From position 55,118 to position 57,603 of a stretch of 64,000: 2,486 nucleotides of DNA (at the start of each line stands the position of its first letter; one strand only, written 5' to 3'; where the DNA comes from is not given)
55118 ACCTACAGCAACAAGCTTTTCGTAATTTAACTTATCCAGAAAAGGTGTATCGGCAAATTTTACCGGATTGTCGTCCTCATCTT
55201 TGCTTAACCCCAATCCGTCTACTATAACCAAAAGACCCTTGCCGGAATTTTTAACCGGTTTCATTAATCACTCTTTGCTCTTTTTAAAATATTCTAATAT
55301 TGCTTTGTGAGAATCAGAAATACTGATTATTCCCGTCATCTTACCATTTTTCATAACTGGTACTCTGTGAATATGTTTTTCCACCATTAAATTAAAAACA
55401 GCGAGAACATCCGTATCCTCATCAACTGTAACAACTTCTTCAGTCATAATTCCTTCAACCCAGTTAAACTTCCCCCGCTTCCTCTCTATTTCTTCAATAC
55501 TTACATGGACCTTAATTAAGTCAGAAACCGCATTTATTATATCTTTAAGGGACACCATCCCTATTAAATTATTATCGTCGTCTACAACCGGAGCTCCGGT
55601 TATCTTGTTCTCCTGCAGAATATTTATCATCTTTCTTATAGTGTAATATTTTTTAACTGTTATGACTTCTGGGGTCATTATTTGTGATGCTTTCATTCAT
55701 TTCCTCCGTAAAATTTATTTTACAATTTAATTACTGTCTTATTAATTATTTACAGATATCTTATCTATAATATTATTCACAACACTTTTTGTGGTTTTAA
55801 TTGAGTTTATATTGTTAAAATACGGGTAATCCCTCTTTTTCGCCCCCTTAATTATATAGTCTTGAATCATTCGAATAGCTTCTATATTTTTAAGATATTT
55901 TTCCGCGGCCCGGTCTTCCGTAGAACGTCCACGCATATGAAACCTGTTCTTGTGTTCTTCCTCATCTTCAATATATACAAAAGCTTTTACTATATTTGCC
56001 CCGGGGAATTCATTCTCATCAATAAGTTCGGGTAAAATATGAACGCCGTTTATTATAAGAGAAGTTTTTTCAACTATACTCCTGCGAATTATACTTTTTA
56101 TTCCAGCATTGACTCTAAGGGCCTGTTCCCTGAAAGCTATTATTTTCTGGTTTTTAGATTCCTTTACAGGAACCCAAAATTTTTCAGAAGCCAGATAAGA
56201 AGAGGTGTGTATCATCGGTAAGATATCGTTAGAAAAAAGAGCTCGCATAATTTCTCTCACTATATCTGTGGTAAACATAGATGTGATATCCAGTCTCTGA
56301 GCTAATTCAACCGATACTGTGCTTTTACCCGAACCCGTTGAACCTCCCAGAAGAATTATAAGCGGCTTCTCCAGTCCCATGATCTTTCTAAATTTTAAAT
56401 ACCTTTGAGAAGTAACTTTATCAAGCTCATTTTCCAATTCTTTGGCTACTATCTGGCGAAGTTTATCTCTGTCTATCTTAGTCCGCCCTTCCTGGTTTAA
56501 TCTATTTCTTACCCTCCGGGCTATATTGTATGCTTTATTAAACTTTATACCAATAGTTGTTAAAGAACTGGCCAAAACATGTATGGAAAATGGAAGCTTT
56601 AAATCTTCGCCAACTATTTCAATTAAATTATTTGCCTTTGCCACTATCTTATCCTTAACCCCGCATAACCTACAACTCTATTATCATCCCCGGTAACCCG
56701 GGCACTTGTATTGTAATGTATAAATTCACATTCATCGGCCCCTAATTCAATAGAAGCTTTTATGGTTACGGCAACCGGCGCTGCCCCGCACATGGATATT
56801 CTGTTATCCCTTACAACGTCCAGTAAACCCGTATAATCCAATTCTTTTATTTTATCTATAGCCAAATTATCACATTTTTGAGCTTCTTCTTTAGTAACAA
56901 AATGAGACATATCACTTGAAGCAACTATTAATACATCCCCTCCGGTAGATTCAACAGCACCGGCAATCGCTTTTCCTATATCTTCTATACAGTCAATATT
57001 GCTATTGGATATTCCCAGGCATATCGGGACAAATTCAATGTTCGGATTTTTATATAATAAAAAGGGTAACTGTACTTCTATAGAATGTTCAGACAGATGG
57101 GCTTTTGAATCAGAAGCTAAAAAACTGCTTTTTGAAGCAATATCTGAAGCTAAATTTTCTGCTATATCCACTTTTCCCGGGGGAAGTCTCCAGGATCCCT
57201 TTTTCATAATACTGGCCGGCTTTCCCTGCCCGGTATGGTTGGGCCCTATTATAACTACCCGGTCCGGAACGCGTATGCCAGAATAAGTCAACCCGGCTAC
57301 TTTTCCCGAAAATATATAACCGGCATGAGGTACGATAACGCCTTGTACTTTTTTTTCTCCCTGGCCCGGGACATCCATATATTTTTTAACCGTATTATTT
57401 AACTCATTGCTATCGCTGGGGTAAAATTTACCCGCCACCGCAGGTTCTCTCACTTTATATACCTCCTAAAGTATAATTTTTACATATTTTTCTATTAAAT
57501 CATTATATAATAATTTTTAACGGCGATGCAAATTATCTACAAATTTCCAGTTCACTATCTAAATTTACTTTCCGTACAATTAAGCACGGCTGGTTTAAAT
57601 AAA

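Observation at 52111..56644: Complete archaeal-type cyclic 2,3-diphosphoglycerate operon in a bacterium, with its own phosphoglycerate mutase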

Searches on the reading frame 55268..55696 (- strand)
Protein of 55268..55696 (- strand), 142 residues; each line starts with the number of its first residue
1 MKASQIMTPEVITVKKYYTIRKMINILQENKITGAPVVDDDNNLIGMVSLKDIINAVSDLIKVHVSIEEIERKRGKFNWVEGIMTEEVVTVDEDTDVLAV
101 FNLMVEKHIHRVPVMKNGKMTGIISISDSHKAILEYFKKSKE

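Call 3: search_protein_families(library=pfam, proteins=[window:55268-55696:-], max_evalue=0.01)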
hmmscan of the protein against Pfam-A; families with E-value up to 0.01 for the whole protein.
window:55268-55696:- (142 aa): 1 family
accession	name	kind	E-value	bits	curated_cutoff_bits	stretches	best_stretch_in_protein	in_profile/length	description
PF00571.33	CBS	-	8.1e-30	103.4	24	2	4-58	2-56/57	CBS domain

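Call 4: search_protein_families(library=ncbifam, proteins=[window:55268-55696:-], max_evalue=0.01)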
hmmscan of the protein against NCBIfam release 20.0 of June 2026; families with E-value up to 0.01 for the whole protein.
window:55268-55696:- (142 aa): 29 families (the best 25 are shown)
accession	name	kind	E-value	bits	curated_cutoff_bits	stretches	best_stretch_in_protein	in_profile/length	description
NF041552.1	TF_PrdR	equivalog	9e-14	50.7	795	1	3-129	8-121/577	sigma-54 dependent transcriptional regulator PrdR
TIGR01302.1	IMP_dehydrog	equivalog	1.9e-13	50.1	481.5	2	2-56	144-199/450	IMP dehydrogenase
NF011440.0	PRK14869.1-2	equivalog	4.4e-13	48.7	746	2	6-72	72-142/541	putative manganese-dependent inorganic diphosphatase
NF011443.0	PRK14869.1-5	equivalog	5.7e-12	44.8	335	2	4-62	72-130/546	putative manganese-dependent inorganic diphosphatase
NF008581.0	PRK11543.1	equivalog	7.1e-11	41.7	481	2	4-56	266-318/321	arabinose-5-phosphate isomerase GutQ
TIGR01186.1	proV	subfamily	1.4e-09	37.5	326.6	2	63-126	287-350/363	betaine/proline/choline family ABC transporter ATP-binding protein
NF011442.0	PRK14869.1-4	equivalog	2.5e-09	36.1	400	2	3-58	249-304/543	putative manganese-dependent inorganic diphosphatase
NF053603.1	HhpR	exception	3.1e-09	36.5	520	2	79-135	223-280/282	CBS domain-containing high hydrostatic pressure regulator HhpR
NF041630.1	CBS_CbpB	equivalog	3.8e-09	36.6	125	1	10-127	20-129/143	cyclic-di-AMP-binding protein CbpB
NF011441.0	PRK14869.1-3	equivalog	5.5e-09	35.2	753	2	11-61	78-128/548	putative manganese-dependent inorganic diphosphatase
NF011447.0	PRK14869.2-3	equivalog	6.6e-09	34.9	522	2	2-55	69-122/540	putative manganese-dependent inorganic diphosphatase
NF005869.0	PRK07807.1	equivalog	1.8e-08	33.9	549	2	72-129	142-200/479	GuaB1 family IMP dehydrogenase-related protein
TIGR01137.1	cysta_beta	equivalog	1.8e-08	33.5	510.25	1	6-127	343-450/457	cystathionine beta-synthase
TIGR00400.1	mgtE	equivalog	2.3e-08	33.2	232.75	1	3-59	197-253/450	magnesium transporter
TIGR00393.1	kpsF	subfamily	2.5e-08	33.9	203.7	1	3-48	222-267/268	KpsF/GutQ family sugar-phosphate isomerase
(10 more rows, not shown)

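Call 82: search_solved_structures(query=window:55268-55696:-, max_evalue=0.000001)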
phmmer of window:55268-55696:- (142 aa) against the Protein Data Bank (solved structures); distinct sequences matched with E-value up to 0.000001: 36.
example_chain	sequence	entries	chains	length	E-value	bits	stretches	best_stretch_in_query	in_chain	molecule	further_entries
3kh5_A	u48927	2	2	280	5.1e-18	68.8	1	4-131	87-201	protein MJ1225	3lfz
9znf_4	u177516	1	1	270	4.4e-15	59.3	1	5-133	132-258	CBS domain-containing protein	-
9znf_5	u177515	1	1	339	2.5e-13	53.6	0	5-128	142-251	CBS domain-containing protein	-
9zni_6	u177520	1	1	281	5.6e-13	52.5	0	2-134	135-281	CBS domain-containing protein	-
9sr9_H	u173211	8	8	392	6.1e-12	49.1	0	1-62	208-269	Dehydrogenase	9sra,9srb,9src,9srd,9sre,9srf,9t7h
4gqw_A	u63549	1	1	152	6.5e-12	49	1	11-135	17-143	CBS domain-containing protein CBSX1, chloroplastic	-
5g5r_A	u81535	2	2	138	9e-12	48.6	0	80-131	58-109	SITE-2 PROTEASE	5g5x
4gqv_A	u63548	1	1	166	1.3e-11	48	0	11-58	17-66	CBS domain-containing protein CBSX1, chloroplastic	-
5awe_A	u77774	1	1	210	1.7e-11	47.7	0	44-136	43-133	Putative acetoin utilization protein, acetoin dehydrogenase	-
4rer_G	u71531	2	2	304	2.5e-11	47.1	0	20-133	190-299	5'-AMP-activated protein kinase subunit gamma-1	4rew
7jij_G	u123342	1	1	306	2.6e-11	47.1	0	20-133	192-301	5'-AMP-activated protein kinase subunit gamma-1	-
7jhg_G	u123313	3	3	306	2.6e-11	47.1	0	20-133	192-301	5'-AMP-activated protein kinase subunit gamma-1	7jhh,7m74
4cfe_E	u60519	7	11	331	2.7e-11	47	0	20-133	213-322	5'-AMP-ACTIVATED PROTEIN KINASE SUBUNIT GAMMA-1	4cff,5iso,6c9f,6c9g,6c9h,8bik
4zhx_E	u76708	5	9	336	2.8e-11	47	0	20-133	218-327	5'-AMP-activated protein kinase subunit gamma-1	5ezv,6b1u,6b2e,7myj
6c9j_C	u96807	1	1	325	3.4e-11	46.7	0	20-133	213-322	5'-AMP-activated protein kinase subunit gamma-1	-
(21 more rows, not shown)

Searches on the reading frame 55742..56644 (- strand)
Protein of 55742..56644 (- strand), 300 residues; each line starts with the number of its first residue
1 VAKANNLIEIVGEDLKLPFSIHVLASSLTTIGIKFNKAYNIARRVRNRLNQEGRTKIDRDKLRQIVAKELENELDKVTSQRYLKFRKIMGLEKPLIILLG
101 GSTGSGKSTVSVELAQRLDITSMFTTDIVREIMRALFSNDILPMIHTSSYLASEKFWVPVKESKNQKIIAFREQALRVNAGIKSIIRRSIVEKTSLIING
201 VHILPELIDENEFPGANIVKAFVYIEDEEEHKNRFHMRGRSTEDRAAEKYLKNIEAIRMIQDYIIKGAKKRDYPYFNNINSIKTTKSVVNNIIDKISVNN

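Call 3: search_protein_families(library=pfam, proteins=[window:55742-56644:-], max_evalue=0.01)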
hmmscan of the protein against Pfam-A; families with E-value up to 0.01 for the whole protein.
window:55742-56644:- (300 aa): 9 families
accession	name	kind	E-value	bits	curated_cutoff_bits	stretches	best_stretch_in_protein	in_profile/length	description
PF13238.12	AAA_18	-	9.7e-06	26.5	29.4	1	97-246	1-119/128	AAA domain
PF06414.18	Zeta_toxin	-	6.6e-05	22.9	22.3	1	92-119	14-41/199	Zeta toxin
PF13207.12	AAA_17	-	0.0001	23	27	1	101-136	2-37/136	AAA domain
PF03477.21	ATP-cone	-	0.00013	22.9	25.8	1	18-87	12-84/88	ATP cone domain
PF13671.12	AAA_33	-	0.00045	21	27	1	97-136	2-40/143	AAA domain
PF01656.29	CbiA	-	0.0044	17.4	25.4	0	96-118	1-23/125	CobQ/CobB/MinD/ParA nucleotide binding domain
PF13521.12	AAA_28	-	0.0072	17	27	0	97-138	2-37/164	AAA domain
PF02224.24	Cytidylate_kin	-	0.0074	16.5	26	1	99-139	3-43/211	Cytidylate kinase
PF01583.26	APS_kinase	-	0.008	16.7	21.1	0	94-122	2-30/152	Adenylylsulphate kinase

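Call 4: search_protein_families(library=ncbifam, proteins=[window:55742-56644:-], max_evalue=0.01)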
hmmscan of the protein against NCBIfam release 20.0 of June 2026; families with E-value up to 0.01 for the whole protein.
window:55742-56644:- (300 aa): 16 families
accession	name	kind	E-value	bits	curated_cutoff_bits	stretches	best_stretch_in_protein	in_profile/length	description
NF003259.0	PRK04220.1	equivalog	2.4e-86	289.9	343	1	6-297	4-293/306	2-phosphoglycerate kinase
NF008994.0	PRK12337.1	equivalog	1.8e-73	247.8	603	1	12-298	180-472/492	2-phosphoglycerate kinase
NF008995.0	PRK12338.1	equivalog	4.1e-38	131.5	434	1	92-293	2-203/319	hypothetical protein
NF008996.1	PRK12339.1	equivalog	3.7e-24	85.5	250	1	96-291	2-191/193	mevalonate-3-phosphate 5-kinase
TIGR00064.1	ftsY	equivalog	6e-05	22.4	260.7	1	25-118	11-103/279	signal recognition particle-docking protein FtsY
NF001385.0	PRK00279.2-3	equivalog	7.2e-05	22.5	315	1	93-166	3-78/213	adenylate kinase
NF005252.0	PRK06762.1-3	equivalog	0.00013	21.7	258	0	87-133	4-51/189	hypothetical protein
NF002700.0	PRK02496.1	equivalog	0.0016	18.1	262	1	96-134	4-41/184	adenylate kinase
TIGR01351.1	adk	subfamily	0.0022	17.7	168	1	97-135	2-40/212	adenylate kinase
NF040667.1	hom_kin_desulfo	exception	0.0026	17.6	197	1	97-155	3-60/163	homoserine kinase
TIGR00959.1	ffh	equivalog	0.0041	16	473.2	1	43-118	48-123/428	signal recognition particle protein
NF010004.0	PRK13477.1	equivalog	0.0054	15.2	524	1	93-142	285-333/514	bifunctional pantoate--beta-alanine ligase/(d)CMP kinase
NF038208.1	garosamine_AAA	equivalog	0.0065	16.2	170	0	95-130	1-36/167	Gar/GrdA family gentamicin resistance ATP-binding protein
NF001381.0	PRK00279.1-3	equivalog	0.007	16.1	187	0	96-133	3-39/188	adenylate kinase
NF004041.0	PRK05541.1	subfamily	0.0073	16.4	127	0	92-120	5-33/176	adenylyl-sulfate kinase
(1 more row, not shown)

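Call 26: search_solved_structures(query=window:55742-56644:-, max_evalue=0.01, show_alignments=1)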
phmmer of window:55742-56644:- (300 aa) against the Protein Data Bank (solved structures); distinct sequences matched with E-value up to 0.01: 0.

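Call 48: find_homologous_proteins(query=window:55742-56644:-, max_evalue=1e-10)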
Query window:55742-56644:- (300 aa): 49 proteins with E <= 1e-10 among 2187 candidates.
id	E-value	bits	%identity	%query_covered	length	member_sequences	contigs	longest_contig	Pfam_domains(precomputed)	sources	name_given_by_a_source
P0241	2.0e-186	636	100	100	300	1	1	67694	PF13238.13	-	-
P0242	2.0e-157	541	84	98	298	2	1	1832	PF13671.13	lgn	-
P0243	4.0e-153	527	82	99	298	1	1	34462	-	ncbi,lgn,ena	-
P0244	4.7e-100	353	56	96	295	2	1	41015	PF06414.19,PF13238.13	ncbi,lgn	-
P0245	7.8e-97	342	52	97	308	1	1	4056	-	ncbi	-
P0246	3.7e-96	340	55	99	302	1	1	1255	-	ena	-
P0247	7.1e-96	339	57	92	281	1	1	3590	PF06414.19,PF13238.13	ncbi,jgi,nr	ncbi:MAG: zeta toxin family protein [Elusimicrobia bacterium]|jgi:2-phosphoglycerate kinase|nr:zeta 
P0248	3.5e-93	330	52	98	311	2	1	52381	-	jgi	-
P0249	5.7e-93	329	52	98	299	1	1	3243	-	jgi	jgi:2-phosphoglycerate kinase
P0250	1.2e-90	322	50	98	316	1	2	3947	PF06414.19,PF13189.13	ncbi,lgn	-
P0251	2.6e-90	321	48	98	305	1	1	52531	-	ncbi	-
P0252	2.6e-83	298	51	96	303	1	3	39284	PF13671.13,PF13189.13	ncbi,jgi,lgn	-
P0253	1.7e-82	295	46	98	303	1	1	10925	PF13189.13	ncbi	ncbi:MAG: hypothetical protein ACQESB_02415 [Elusimicrobiota bacterium]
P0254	5.0e-77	277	47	96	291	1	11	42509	PF06414.19,PF03477.22,PF13671.13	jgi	-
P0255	4.0e-69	251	45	95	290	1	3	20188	PF06414.19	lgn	-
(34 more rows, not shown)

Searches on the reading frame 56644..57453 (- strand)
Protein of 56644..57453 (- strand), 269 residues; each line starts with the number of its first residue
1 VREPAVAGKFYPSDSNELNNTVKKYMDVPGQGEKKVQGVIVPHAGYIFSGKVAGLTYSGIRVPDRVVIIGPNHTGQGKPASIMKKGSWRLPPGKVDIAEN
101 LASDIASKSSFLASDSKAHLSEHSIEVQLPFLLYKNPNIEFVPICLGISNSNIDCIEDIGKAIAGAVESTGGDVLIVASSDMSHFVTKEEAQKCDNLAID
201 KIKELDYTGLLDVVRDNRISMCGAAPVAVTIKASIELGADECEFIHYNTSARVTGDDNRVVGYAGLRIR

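Call 3: search_protein_families(library=pfam, proteins=[window:56644-57453:-], max_evalue=0.01)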
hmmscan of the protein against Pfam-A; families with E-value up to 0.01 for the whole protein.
window:56644-57453:- (269 aa): 2 families
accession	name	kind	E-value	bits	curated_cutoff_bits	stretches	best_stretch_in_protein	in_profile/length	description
PF01875.22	Memo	-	2.4e-68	230.7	27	1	3-266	1-268/269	Memo-like protein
PF02900.23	LigB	-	1.1e-05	25.2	26.3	1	92-206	87-200/269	Catalytic LigB subunit of aromatic ring-opening dioxygenase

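Call 4: search_protein_families(library=ncbifam, proteins=[window:56644-57453:-], max_evalue=0.01)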
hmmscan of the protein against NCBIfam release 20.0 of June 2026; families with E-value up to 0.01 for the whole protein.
window:56644-57453:- (269 aa): 3 families
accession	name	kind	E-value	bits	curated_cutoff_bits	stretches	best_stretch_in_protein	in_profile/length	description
TIGR04336.1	AmmeMemoSam_B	hypoth_equivalog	1.3e-88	296.8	26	1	2-266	1-268/270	AmmeMemoRadiSam system protein B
NF001987.0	PRK00782.1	equivalog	5.4e-83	278.3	295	1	1-266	2-263/267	MEMO1 family protein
TIGR02298.1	HpaD_Fe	equivalog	0.007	15.8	315.95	1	138-199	141-201/284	3,4-dihydroxyphenylacetate 2,3-dioxygenase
